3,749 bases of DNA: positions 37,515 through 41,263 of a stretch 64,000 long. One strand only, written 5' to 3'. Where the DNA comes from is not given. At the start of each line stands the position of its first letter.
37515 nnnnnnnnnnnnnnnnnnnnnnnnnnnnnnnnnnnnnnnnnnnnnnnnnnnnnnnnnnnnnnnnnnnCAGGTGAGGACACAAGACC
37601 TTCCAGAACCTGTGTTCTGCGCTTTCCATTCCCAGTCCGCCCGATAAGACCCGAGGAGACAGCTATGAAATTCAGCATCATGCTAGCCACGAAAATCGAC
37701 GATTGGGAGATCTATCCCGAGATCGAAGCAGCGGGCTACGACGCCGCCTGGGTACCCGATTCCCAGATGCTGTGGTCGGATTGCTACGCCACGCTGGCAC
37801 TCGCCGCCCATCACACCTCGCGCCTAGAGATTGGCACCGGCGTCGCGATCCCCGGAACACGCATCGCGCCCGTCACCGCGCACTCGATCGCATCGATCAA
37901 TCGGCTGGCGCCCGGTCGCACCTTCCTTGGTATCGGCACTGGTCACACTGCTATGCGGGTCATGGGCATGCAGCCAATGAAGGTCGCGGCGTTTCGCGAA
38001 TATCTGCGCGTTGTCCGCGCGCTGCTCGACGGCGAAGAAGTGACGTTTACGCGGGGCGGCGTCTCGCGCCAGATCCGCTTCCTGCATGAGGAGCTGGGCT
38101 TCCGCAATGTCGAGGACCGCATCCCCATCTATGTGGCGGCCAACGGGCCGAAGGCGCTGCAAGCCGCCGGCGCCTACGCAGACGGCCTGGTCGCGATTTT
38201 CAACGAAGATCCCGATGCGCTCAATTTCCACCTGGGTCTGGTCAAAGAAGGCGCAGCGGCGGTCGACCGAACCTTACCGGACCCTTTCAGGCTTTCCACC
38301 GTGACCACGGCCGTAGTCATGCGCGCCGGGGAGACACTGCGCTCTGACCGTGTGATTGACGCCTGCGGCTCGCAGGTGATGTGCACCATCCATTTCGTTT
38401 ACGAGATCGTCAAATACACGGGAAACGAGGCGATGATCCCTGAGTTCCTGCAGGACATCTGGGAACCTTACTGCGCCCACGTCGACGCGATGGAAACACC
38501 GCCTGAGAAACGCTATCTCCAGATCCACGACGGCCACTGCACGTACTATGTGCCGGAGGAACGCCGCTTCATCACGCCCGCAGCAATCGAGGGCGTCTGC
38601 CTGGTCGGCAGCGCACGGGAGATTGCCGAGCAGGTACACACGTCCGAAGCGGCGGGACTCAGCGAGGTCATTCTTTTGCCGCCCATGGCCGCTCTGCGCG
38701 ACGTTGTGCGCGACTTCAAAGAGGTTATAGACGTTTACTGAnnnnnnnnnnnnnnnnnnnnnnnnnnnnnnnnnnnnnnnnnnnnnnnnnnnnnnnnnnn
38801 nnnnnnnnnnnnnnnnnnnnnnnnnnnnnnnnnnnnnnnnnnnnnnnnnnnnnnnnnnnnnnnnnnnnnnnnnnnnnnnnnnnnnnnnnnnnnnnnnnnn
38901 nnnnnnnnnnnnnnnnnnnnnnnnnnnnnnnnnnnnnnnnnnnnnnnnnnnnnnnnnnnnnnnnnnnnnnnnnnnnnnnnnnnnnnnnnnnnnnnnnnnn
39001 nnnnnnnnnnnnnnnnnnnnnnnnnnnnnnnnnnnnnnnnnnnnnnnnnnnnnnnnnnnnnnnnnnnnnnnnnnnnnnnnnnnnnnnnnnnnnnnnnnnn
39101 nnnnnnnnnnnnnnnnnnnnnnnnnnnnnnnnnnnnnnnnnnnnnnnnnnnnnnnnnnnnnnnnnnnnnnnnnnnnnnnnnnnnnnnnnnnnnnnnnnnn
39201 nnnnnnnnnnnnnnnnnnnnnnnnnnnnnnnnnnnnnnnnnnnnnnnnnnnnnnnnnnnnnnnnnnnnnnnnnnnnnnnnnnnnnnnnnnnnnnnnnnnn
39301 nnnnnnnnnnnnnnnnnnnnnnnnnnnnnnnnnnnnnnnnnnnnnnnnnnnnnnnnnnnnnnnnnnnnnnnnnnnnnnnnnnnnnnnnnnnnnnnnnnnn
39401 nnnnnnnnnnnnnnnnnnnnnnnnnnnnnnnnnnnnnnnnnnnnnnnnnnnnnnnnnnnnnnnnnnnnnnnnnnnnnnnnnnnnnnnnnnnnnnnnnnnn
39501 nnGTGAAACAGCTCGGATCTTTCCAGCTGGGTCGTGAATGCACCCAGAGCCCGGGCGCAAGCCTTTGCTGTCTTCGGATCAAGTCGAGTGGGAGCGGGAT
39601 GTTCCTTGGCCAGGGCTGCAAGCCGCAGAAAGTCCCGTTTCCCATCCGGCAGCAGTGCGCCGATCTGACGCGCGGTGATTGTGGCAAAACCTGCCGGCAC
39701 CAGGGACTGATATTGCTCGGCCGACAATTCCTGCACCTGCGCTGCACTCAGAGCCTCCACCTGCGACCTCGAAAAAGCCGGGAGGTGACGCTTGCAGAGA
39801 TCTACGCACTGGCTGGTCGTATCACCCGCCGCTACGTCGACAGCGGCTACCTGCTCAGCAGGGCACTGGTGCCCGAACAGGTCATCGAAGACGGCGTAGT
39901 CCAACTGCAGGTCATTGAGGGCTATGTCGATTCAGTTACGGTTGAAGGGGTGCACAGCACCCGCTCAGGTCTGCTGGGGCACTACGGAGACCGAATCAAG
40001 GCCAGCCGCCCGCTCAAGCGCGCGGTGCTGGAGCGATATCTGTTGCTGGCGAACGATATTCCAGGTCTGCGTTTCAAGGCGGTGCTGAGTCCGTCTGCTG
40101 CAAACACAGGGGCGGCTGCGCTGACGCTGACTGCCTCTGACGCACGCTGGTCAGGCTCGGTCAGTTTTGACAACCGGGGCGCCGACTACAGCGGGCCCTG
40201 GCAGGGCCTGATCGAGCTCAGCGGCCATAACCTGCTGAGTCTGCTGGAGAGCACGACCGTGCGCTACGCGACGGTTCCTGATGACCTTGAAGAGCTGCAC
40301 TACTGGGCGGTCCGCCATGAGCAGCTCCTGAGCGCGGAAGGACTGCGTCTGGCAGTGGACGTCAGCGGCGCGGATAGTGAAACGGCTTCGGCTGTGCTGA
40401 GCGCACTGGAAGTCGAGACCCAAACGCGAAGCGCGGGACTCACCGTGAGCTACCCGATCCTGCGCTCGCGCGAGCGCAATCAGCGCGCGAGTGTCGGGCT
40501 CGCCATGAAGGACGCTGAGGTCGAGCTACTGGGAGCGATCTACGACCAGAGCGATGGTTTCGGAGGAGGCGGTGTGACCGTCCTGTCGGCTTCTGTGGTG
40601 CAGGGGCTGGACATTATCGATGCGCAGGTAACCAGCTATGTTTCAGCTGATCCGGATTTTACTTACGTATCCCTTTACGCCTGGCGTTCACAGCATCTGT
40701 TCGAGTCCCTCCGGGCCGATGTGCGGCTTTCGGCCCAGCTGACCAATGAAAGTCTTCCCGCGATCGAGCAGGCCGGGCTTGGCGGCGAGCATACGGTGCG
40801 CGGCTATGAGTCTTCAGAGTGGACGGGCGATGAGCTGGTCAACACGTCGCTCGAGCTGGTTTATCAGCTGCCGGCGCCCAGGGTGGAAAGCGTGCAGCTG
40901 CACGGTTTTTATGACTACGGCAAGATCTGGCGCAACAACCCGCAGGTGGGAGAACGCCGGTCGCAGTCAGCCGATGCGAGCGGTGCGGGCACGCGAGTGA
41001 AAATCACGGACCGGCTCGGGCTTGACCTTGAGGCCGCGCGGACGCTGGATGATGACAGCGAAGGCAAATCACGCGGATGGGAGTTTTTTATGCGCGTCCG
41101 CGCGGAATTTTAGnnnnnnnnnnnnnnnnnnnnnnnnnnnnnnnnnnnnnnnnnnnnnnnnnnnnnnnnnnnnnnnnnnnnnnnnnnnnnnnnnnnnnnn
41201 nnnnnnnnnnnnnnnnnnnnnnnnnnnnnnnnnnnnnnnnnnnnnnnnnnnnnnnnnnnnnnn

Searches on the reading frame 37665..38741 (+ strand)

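Call 33: search_protein_families(library=pfam, proteins=[window:37665-38741:+], max_evalue=0.0001)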
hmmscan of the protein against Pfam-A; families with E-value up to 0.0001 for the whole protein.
window:37665-38741:+ (358 aa): 1 family
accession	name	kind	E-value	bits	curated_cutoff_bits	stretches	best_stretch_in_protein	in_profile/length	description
PF00296.26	Bac_luciferase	-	7e-41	141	27.9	1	19-333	31-313/314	Luciferase-like monooxygenase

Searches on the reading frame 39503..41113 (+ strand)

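Call 33: search_protein_families(library=pfam, proteins=[window:39503-41113:+], max_evalue=0.0001)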
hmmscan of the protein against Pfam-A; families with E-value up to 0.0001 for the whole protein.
window:39503-41113:+ (536 aa): 3 families
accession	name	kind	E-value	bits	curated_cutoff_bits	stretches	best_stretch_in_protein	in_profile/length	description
PF03865.19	ShlB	-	1.5e-20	74.3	22.7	1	213-490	12-302/311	Haemolysin secretion/activation protein ShlB/FhaC/HecB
PF08479.16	POTRA_2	-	4.9e-16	58.8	24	1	86-140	22-76/76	POTRA domain, ShlB-type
PF01103.29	Omp85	-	7.3e-10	39.3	24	1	388-500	165-290/325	Omp85 superfamily domain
